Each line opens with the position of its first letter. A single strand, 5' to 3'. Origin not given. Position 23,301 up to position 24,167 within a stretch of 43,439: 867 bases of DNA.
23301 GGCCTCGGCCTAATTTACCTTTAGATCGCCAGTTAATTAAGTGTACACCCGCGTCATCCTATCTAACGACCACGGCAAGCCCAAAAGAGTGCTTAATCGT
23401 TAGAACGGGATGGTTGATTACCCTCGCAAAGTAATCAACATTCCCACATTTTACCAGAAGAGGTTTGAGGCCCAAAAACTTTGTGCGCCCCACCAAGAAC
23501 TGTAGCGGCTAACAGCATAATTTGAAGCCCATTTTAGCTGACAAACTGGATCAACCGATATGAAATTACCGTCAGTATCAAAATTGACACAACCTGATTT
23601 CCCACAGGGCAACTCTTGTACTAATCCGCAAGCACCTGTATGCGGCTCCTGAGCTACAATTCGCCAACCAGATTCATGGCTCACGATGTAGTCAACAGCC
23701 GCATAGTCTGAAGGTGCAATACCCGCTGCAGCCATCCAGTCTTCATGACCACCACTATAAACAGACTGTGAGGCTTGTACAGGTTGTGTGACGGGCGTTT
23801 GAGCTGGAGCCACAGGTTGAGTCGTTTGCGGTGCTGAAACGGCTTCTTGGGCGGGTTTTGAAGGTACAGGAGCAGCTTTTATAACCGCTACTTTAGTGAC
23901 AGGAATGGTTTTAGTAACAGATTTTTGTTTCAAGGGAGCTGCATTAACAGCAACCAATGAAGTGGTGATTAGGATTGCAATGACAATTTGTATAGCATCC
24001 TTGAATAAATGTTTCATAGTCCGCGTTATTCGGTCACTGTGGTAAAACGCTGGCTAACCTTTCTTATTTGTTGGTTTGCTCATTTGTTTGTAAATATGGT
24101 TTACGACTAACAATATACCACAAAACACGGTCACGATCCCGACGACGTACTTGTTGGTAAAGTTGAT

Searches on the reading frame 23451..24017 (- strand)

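Call 111: search_protein_families(library=phrogs, proteins=[window:23451-24017:-], max_evalue=0.001)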
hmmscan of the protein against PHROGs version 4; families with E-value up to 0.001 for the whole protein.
window:23451-24017:- (188 aa): 4 families
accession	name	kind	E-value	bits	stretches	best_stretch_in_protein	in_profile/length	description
phrog_12661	-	other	1.5e-08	35.7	1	17-185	23-179/182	transglycosylase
phrog_13339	-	tail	3.9e-06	25.3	1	104-187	1951-2028/2156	tail length tape measure protein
phrog_3310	-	other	4.6e-06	27.4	1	45-184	106-227/231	transglycosylase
phrog_4602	-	other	8.2e-05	23.6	1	31-138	86-195/220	transglycosylase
